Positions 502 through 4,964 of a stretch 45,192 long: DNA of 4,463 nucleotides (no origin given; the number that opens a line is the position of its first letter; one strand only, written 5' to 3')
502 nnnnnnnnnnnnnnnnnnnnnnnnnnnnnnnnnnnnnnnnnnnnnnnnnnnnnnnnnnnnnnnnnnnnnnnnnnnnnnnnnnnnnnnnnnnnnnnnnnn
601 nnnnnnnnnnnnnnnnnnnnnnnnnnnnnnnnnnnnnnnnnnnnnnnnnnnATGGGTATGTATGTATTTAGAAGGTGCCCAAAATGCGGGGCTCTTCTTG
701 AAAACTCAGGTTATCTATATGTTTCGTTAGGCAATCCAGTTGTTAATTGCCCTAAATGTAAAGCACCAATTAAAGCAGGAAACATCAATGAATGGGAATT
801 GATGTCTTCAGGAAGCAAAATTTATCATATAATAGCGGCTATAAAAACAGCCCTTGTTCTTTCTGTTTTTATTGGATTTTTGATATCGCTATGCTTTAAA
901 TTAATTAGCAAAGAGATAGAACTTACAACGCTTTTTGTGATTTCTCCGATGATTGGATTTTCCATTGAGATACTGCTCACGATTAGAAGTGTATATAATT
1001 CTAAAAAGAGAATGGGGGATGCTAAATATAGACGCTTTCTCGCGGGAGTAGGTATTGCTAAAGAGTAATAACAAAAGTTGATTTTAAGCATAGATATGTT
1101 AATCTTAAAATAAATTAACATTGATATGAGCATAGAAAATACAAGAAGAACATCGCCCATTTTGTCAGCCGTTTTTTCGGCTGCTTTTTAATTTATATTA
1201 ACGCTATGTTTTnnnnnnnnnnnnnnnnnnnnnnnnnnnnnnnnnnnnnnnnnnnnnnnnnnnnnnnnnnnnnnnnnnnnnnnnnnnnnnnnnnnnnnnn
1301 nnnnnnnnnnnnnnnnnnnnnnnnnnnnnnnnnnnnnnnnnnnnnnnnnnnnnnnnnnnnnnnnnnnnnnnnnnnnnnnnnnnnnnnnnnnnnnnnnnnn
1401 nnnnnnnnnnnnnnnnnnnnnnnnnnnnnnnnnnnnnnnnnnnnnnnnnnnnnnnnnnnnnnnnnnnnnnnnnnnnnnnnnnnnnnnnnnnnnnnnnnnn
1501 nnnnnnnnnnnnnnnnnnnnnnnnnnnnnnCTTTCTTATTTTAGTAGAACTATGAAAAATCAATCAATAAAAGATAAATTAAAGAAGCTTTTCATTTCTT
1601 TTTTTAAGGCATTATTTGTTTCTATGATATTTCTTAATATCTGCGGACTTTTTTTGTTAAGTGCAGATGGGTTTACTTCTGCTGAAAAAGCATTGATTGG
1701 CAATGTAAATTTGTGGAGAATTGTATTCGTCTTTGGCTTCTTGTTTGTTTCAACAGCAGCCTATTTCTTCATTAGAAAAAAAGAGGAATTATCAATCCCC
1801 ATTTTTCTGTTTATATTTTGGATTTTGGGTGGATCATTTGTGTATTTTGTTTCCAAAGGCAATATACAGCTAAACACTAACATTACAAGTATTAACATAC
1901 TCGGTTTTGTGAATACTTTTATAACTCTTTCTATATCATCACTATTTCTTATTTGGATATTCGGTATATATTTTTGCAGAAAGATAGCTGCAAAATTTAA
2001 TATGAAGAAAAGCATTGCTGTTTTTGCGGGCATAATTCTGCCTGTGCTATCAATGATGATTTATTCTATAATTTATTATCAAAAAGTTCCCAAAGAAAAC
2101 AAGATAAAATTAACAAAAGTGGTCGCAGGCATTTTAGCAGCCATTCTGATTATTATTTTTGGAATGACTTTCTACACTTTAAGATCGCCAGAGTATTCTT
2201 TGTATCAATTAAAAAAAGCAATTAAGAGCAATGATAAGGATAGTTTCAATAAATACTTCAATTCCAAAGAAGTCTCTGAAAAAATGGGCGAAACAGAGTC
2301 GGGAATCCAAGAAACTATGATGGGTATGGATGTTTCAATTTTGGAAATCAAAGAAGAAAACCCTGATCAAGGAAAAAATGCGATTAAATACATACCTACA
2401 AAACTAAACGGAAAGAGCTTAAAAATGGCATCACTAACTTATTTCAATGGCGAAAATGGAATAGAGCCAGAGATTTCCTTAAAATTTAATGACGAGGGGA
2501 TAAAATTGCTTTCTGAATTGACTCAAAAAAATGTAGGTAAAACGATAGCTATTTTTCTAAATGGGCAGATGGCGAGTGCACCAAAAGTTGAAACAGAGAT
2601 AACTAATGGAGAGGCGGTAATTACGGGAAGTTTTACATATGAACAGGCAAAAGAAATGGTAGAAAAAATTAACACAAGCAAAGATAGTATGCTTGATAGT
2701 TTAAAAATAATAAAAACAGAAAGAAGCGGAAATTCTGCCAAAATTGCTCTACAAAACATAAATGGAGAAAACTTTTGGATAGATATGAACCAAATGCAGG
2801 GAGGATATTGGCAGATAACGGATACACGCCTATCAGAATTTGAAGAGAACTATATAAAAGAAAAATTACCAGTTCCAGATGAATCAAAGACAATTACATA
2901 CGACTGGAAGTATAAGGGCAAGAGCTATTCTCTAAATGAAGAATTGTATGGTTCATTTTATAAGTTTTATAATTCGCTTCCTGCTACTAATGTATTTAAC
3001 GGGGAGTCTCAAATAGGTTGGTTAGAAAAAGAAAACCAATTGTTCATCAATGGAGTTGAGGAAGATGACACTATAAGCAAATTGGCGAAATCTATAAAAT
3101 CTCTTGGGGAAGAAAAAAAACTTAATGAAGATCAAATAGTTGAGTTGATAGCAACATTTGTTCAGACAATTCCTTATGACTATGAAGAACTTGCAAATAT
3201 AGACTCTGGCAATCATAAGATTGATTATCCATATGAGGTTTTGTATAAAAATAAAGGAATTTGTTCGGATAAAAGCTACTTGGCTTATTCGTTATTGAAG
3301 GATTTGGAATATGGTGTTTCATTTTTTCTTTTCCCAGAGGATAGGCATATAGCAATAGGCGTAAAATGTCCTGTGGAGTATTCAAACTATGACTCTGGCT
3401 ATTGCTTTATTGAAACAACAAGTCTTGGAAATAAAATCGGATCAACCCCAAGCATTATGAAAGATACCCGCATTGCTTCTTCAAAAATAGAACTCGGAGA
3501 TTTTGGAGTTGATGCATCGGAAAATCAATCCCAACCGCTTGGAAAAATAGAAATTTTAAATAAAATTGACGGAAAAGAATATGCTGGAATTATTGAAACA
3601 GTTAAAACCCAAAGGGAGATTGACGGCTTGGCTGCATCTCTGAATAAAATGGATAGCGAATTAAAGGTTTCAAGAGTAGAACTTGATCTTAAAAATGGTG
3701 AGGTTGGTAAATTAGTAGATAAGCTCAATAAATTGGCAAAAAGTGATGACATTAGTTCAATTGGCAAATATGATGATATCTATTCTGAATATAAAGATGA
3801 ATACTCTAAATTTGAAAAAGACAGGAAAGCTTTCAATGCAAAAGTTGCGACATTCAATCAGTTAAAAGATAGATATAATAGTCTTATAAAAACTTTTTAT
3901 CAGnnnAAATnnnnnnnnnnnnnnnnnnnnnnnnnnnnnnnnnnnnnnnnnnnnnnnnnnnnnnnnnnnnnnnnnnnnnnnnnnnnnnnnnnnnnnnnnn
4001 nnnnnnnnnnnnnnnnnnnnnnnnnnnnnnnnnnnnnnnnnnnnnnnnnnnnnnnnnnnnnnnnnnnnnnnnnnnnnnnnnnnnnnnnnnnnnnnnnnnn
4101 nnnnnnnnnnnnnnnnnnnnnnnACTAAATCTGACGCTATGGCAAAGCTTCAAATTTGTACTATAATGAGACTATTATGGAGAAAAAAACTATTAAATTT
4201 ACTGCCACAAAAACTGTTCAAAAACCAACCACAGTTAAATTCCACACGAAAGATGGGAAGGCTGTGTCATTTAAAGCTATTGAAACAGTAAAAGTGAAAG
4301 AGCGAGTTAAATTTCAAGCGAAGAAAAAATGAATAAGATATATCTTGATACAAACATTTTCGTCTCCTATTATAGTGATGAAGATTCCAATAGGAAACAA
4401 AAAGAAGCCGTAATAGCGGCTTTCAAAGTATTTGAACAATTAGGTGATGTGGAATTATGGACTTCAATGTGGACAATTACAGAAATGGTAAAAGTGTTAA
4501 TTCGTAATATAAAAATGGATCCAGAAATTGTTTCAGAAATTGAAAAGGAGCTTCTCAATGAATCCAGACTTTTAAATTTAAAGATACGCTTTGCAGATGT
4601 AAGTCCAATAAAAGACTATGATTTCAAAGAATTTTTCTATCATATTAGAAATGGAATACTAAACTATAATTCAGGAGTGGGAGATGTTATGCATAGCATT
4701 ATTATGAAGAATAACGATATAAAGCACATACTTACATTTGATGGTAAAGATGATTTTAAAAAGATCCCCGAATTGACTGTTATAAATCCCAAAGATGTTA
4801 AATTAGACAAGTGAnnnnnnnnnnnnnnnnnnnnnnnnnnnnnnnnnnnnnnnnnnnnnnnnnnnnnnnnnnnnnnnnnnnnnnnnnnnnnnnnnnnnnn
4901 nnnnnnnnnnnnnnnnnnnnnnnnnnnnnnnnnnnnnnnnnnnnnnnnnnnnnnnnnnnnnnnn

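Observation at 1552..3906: SecD-head-like domain inserted into a membrane-anchored transglutaminase-like protein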

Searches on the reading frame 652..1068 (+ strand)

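Call 9: search_protein_families(library=pfam, proteins=[window:652-1068:+], max_evalue=0.01)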
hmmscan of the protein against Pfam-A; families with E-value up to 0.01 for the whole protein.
window:652-1068:+ (138 aa): 3 families
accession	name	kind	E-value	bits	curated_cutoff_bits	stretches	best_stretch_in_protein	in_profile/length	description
PF13248.11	Zn_ribbon_3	-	4e-05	23.4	27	0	31-45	3-17/26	zinc-ribbon domain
PF17848.7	Zn_ribbon_ACC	-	0.001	19.6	24.5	0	6-16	1-11/26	Acetyl-CoA carboxylase zinc finger domain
PF12773.13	DZR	-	0.0042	17.6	27.3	1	7-42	13-36/45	Double zinc ribbon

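Call 62: search_protein_families(library=phrogs, proteins=[window:652-1068:+], max_evalue=0.001)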
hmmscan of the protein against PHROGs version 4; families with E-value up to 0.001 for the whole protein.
window:652-1068:+ (138 aa): 0 families

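Call 63: search_protein_families(library=ncbifam, proteins=[window:652-1068:+], max_evalue=0.01)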
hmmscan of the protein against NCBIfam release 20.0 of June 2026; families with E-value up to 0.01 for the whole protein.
window:652-1068:+ (138 aa): 1 family
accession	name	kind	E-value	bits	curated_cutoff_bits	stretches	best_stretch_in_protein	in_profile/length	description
NF045889.1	ICE_Mbov_0396_TM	equivalog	0.0036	16.8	70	1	53-103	172-219/306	Mbov_0396 family ICE element transmembrane protein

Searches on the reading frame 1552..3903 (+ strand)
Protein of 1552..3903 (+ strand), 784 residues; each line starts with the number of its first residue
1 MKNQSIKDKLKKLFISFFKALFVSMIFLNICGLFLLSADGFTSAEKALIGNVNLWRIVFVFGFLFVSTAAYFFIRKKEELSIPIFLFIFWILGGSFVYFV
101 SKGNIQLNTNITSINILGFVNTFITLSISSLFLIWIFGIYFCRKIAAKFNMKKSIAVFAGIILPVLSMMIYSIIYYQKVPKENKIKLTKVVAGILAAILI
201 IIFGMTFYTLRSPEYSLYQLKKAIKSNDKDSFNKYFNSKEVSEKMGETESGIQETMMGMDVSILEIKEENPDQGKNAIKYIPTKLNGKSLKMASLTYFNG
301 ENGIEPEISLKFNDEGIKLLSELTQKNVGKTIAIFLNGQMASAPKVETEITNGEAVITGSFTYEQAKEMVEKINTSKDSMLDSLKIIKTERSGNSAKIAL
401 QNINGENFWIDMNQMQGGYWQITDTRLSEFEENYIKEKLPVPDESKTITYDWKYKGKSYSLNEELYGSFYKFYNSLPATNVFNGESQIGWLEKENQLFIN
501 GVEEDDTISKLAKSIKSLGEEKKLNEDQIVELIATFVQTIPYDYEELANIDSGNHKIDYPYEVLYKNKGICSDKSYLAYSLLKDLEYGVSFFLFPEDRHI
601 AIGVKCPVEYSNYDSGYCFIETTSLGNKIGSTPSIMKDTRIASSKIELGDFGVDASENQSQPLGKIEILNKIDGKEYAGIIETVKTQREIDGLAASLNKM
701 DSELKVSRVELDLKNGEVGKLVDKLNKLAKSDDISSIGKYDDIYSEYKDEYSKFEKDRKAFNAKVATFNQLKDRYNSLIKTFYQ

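Call 4: search_protein_families(library=pfam, proteins=[window:1552-3903:+], max_evalue=10)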
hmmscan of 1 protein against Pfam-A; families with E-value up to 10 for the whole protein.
window:1552-3903:+ (784 aa): 10 families
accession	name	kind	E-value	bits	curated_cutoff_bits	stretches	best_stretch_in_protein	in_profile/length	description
PF22599.2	SecDF_P1_head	-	3.3e-19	69.3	27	1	282-370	18-104/114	SecDF, P1 head subdomain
PF04473.18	DUF553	-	2.8e-06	27.3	20.5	1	513-594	8-87/140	Transglutaminase-like domain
PF17045.10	CEP63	-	0.0047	17.2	33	1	688-757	28-96/263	Centrosomal protein of 63 kDa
PF11159.13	DUF2939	-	0.033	15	24.8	1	206-243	5-42/93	Protein of unknown function (DUF2939)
PF16533.10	SOAR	-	0.2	12.1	25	1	364-391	34-61/101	STIM1 Orai1-activating region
PF02439.20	Adeno_E3_CR2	-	0.28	11.4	36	1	156-178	11-32/38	Adenovirus E3 region protein CR2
PF10661.14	EssA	-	0.36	11.1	24.1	1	428-471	41-84/147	WXG100 protein secretion system (Wss), protein EssA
PF09403.15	FadA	-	0.38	11.7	28.5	1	699-772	22-96/99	Adhesion protein FadA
PF13567.11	DUF4131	-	6.6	6.8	31.6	1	156-222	4-60/165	Domain of unknown function (DUF4131)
PF04108.17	ATG17_like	-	6.9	6.5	43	1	690-782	217-305/355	Autophagy protein ATG17-like domain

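Call 5: search_protein_families(library=ncbifam, proteins=[window:1552-3903:+], max_evalue=10)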
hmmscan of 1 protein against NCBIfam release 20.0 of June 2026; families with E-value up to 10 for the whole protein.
window:1552-3903:+ (784 aa): 9 families
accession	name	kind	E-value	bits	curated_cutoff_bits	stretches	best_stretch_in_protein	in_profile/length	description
NF009585.0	PRK13024.1-5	equivalog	8.3e-18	63.8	1037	1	214-389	315-482/993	protein translocase subunit SecDF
NF009583.0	PRK13024.1-3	subfamily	2e-17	62.5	721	1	260-369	148-248/755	protein translocase subunit SecDF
TIGR01129.1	secD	equivalog_domain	3.8e-15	55.9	244.4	1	275-373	126-221/397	protein translocase subunit SecD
NF011315.0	PRK14726.1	equivalog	6.9e-10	37.7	1249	1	303-369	275-341/855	protein translocase subunit SecDF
NF009580.0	PRK13023.1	equivalog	7.4e-06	24.5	1153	1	304-370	199-265/775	protein translocase subunit SecDF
TIGR00916.1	2A0604s01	subfamily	9.9e-06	25.3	148.6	1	312-373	1-61/231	SecD/SecF family protein translocase subunit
NF006218.0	PRK08343.1-4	subfamily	0.0027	16.6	383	1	306-387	136-210/392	preprotein translocase subunit SecD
TIGR04402.2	mob_CxxC_CxxC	subfamily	0.013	15.8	70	1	146-234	22-106/180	mobilome CxxCx(11)CxxC protein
TIGR03025.1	EPS_sugtrans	subfamily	2.2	7.4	295.55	2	16-98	26-105/445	exopolysaccharide biosynthesis polyprenyl glycosylphosphotransferase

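Call 62: search_protein_families(library=phrogs, proteins=[window:1552-3903:+], max_evalue=0.001)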
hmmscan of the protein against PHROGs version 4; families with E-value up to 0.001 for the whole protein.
window:1552-3903:+ (784 aa): 0 families

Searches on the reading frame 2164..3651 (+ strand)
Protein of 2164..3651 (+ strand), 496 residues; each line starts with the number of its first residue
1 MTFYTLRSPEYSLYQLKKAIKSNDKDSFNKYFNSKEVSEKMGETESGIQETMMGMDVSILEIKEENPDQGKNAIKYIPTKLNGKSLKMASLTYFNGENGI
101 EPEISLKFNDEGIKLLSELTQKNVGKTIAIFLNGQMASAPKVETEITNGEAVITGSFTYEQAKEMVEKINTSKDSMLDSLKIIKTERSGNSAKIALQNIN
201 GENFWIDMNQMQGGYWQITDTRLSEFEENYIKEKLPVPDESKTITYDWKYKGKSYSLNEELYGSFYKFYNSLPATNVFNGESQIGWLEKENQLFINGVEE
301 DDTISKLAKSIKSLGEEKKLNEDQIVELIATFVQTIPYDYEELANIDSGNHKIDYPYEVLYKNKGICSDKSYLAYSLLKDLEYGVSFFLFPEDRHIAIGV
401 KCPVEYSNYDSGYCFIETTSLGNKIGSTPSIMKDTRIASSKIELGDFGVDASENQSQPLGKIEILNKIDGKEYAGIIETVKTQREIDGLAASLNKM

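Call 48: predict_structure(alignment_id=A2)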
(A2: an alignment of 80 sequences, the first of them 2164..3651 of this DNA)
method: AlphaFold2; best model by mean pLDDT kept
length: 496 residues; sequences in the alignment: 80
mean_pLDDT: 89.0   pTM: 0.77
mean pLDDT of the five models: 89.0, 88.2, 87.8, 87.5, 86.5
residues with pLDDT >= 90: 339; 70-90: 112; 50-70: 30; < 50: 15
segments of 3 or more residues with pLDDT < 50: 1-4, 442-451
pLDDT, mean of each block of 10 residues (from residue 1): 68 93 94 95 92 89 94 94 96 92 96 97 95 91 95 90 92 87 90 90 91 94 64 84 97 96 97 83 85 91 98 98 98 96 85 95 96 98 96 89 94 92 81 60 40 56 94 95 89 90
secondary structure, 60 per line:
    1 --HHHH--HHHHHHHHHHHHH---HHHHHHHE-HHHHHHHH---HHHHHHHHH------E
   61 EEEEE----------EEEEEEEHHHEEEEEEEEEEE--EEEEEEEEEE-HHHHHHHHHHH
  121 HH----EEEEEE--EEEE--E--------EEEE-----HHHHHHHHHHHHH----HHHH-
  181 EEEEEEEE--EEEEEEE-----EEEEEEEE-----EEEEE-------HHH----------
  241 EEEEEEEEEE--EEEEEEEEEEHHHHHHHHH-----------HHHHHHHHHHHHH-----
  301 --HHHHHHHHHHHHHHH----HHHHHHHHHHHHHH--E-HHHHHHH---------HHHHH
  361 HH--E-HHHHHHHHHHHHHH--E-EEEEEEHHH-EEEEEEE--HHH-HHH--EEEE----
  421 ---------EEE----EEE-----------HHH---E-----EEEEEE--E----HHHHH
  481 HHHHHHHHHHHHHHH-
elements in order: H3-6 H9-21 H25-31 H34-41 H45-53 E60-65 E76-82 E86-96 E99-108 H110-122 E127-132 E135-138 E150-153 H159-171 H176-179 E181-188 E191-197 E203-210 E216-220 E241-250 E253-262 H263-271 H283-295 H303-317 H322-335 H340-346 H356-362 H367-380 E385-390 E395-401 E413-416 E430-432 E437-439 E463-468 H476-495

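Call 51: fold_search(model_id=the predicted structure, library=pdb)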
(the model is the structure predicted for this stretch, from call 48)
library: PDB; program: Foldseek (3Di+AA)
matches with E <= 10: 745; with E <= 0.001: 11
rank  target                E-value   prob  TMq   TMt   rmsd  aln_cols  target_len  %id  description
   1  3aqo_A                6.2e-07  1.00  0.19  0.41   8.0       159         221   23  Structure and function of a membrane component SecDF that enhances protein export (released 2011-05-18)
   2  5yhf                  1.1e-06  1.00  0.21  0.15  10.0       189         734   23  Crystal structure of SecDF in Super-membrane-facing form (released 2018-02-14)
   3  3aqo_B                1.3e-06  1.00  0.21  0.45   8.1       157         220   24  Structure and function of a membrane component SecDF that enhances protein export (released 2011-05-18)
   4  3aqo_C                1.6e-06  1.00  0.19  0.40   7.6       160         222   24  Structure and function of a membrane component SecDF that enhances protein export (released 2011-05-18)
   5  5xan_B                6.6e-06  1.00  0.22  0.15   8.0       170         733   19  Crystal structure of SecDF in I form (P212121 space group) (released 2017-05-17)
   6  5xap                  1.2e-05  1.00  0.21  0.14   7.1       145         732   20  Crystal structure of SecDF in I form (C2 space group) (released 2017-05-17)
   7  5xan_A                2.7e-05  1.00  0.22  0.15   7.7       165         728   20  Crystal structure of SecDF in I form (P212121 space group) (released 2017-05-17)
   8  3aqp_A                2.9e-04  1.00  0.19  0.14   8.5       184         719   20  Crystal structure of SecDF, a translocon-associated membrane protein, from Thermus thrmophilus (released 2011-05-18)
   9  4u65_E                3.0e-04  1.00  0.19  0.44  12.8       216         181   12  Structure of the periplasmic output domain of the Legionella pneumophila LapD ortholog CdgS9 in complex with Pseudomon (released 2014-08-13)
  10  3isr_A                9.1e-04  1.00  0.18  0.29  12.5       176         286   15  The Crystal Structure of a Putative Cysteine Protease from Cytophaga hutchinsonii to 1.9A (released 2009-09-08)
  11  3isr_C                9.6e-04  0.98  0.18  0.30  21.2       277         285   12  The Crystal Structure of a Putative Cysteine Protease from Cytophaga hutchinsonii to 1.9A (released 2009-09-08)
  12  3isr_B                2.1e-03  0.95  0.18  0.29  20.9       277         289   12  The Crystal Structure of a Putative Cysteine Protease from Cytophaga hutchinsonii to 1.9A (released 2009-09-08)
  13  5xam_A                1.3e-02  1.00  0.19  0.13   7.4       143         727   20  Crystal structure of SecDF in I form at 4 A resolution (released 2017-05-17)
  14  9hcj_R0               2.4e-02  0.08  0.10  0.04  28.2       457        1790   12  D. discoideum nuclear pore complex (released 2024-12-25)
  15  8ig0_B                3.0e-02  0.85  0.17  0.17  17.1       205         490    8  Crystal structure of menin in complex with DS-1594b (released 2023-03-22)
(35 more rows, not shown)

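Call 56: search_solved_structures(query=A2, max_evalue=10, show_alignments=0)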
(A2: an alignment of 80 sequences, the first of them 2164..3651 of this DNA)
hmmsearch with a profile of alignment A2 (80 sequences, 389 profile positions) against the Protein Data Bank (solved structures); distinct sequences matched with E-value up to 10: 11.
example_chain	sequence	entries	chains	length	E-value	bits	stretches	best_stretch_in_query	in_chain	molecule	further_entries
8h9f_K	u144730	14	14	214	0.17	14.3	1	75-176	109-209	ATP synthase F(0) complex subunit B1, mitochondrial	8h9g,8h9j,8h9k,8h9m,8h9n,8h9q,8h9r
3vlc_E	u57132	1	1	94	0.2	14.1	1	296-370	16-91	Golgi to ER traffic protein 1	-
7ocs_A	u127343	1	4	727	0.29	13.5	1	151-203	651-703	HAD hydrolase, family IA, variant 3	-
7ocn_A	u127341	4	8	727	0.29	13.5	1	151-203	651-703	HAD hydrolase, family IA, variant 3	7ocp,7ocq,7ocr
6igv_A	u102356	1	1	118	0.56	12.5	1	315-380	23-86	Kinesin-1 heavy chain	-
3sjb_C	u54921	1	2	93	0.63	12.4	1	299-372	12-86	Golgi to ER traffic protein 1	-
3b2e_E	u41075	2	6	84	0.66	12.3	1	299-370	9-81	Golgi to ER traffic protein 1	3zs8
6ign_A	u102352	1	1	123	0.71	12.2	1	315-380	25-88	Kinesin-1 heavy chain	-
9hmf_O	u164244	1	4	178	1.4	11.3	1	8-58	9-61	Flagellar protein FliL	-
7oct_A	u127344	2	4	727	1.7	11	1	151-203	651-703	HAD hydrolase, family IA, variant 3 | Mannitol-1-phosphate dehydrogenase/phosphatase MtlD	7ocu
7mwr_B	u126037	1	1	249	1.7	10.9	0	160-189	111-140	LHD101B4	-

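Call 57: search_protein_families(library=pfam, alignment_id=A2, max_evalue=0.01)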
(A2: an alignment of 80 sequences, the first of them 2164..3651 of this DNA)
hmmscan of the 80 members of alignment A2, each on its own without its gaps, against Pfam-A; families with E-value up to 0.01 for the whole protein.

A. member 1, window:2164-3651:+ (496 aa): 2 families
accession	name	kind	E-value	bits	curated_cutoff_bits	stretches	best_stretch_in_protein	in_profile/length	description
PF22599.2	SecDF_P1_head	-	1.5e-19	70.4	27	1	78-166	18-104/114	SecDF, P1 head subdomain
PF04473.18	DUF553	-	1.7e-06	27.9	20.5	1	308-390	7-87/140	Transglutaminase-like domain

B. families by the number of members that match (of 80 scanned): 35 families (the first 25 are shown)
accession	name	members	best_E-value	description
PF04473.18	DUF553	46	7e-08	Transglutaminase-like domain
PF01841.26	Transglut_core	28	2e-05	Transglutaminase-like superfamily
PF22599.2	SecDF_P1_head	20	1.6e-21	SecDF, P1 head subdomain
PF11159.13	DUF2939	3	0.0052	Protein of unknown function (DUF2939)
PF09403.15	FadA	2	0.00044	Adhesion protein FadA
PF21773.2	ODAD1_CC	2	0.00054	ODAD1 central coiled coil region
PF25398.1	CUX1_N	2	0.0024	CUX1-like, N-terminal tRNA-binding arm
PF25764.1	KIF21A_4th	2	0.0029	KIF21A-like domain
PF01428.23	zf-AN1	1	1.8e-10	AN1-like Zinc finger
PF00526.23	Dicty_CTDC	1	0.00037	Dictyostelium (slime mold) repeat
PF24615.2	Spectrin_Anc-1_2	1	0.00047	Nuclear anchorage protein 1, spectrin repeat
PF14712.11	Snapin_Pallidin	1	0.00094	Snapin/Pallidin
PF10234.14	Cluap1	1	0.0011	Clusterin-associated protein-1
PF04108.17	ATG17_like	1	0.0015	Autophagy protein ATG17-like domain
PF10060.15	DUF2298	1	0.0016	Uncharacterized membrane protein (DUF2298)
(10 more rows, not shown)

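Call 77: search_protein_representatives(alignment_id=A2)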
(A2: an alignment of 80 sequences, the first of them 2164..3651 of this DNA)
Query: 80 sequences, 389 profile positions. Proteins with E-value up to 0.001 (for the whole library): 4288; up to 1e-10: 2431; up to 1e-30: 848. The best 150 are listed.
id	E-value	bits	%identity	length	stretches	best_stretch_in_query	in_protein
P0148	1.0e-122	426.5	-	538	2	41-355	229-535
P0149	1.0e-117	410.1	-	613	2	39-355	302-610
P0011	2.3e-114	399.1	-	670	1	5-388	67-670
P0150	9.2e-114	397.1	-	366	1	9-357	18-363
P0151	2.6e-113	395.6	-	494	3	46-355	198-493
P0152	1.0e-112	393.6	-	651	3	39-357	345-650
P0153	1.7e-112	392.9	-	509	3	39-355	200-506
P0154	2.1e-112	392.6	-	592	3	37-354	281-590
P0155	1.1e-110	387.0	-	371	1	14-355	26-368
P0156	2.6e-110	385.7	-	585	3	40-354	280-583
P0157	9.6e-110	383.8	-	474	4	40-355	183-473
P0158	1.6e-109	383.1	-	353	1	16-362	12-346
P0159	1.9e-109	382.9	-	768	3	43-356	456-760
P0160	2.4e-109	382.5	-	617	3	45-358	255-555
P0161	2.9e-109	382.2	-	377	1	10-355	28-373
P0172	6.3e-104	364.7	-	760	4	46-354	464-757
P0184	3.8e-101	355.5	-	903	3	46-355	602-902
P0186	4.4e-101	355.3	-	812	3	44-355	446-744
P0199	8.9e-99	347.7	-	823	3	39-354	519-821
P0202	3.1e-98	345.9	-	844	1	37-388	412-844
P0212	4.1e-97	342.2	-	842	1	4-388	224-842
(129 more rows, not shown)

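Call 78: search_protein_families(library=pfam, proteins=[P0148, P0149, P0152, P0159, P0172, P0184, P0186, P0199, P0202, P0212], max_evalue=0.0001)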
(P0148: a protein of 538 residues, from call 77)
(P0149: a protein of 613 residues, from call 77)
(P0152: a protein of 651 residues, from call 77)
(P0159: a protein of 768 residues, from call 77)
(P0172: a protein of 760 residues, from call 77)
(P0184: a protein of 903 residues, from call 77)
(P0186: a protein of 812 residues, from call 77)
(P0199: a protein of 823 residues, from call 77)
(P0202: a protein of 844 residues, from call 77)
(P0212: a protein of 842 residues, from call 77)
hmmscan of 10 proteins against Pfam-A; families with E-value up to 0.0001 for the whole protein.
P0148 (538 aa): 0 families

P0149 (613 aa): 1 family
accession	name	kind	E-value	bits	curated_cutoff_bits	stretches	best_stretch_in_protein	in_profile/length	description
PF01428.23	zf-AN1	-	8.9e-05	23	27.9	0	134-161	1-30/40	AN1-like Zinc finger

P0152 (651 aa): 0 families

P0159 (768 aa): 1 family
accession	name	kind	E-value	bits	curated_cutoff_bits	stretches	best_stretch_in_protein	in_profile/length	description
PF01841.26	Transglut_core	-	8.7e-05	23.2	23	0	574-644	2-70/108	Transglutaminase-like superfamily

P0172 (760 aa): 0 families

P0184 (903 aa): 0 families

P0186 (812 aa): 0 families

P0199 (823 aa): 0 families

P0202 (844 aa): 2 families
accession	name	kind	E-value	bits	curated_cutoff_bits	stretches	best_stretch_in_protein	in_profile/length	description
PF07690.21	MFS_1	-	1.7e-31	109.9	33.4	2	10-300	4-310/347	Major Facilitator Superfamily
PF04473.18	DUF553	-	1.1e-05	25.3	20.5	1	581-667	14-103/140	Transglutaminase-like domain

P0212 (842 aa): 2 families
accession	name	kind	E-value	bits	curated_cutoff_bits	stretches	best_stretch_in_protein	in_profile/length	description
PF22599.2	SecDF_P1_head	-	2.1e-13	50.6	27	1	331-413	19-102/114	SecDF, P1 head subdomain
PF04473.18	DUF553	-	7e-05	22.8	20.5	0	569-640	12-86/140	Transglutaminase-like domain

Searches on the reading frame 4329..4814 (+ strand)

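Call 9: search_protein_families(library=pfam, proteins=[window:4329-4814:+], max_evalue=0.01)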
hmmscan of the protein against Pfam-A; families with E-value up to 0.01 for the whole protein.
window:4329-4814:+ (161 aa): 4 families
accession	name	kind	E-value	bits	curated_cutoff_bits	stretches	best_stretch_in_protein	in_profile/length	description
PF01850.27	PIN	-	1.7e-09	38.8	23.6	1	4-147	1-118/120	PIN domain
PF18476.7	PIN_8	-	8.6e-05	23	26.1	1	4-127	2-119/227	PIN like domain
PF13470.12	PIN_3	-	0.00026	22.2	27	1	4-98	2-93/115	PIN domain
PF16289.11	PIN_12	-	0.00044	21.1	32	1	4-75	1-71/172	PIN domain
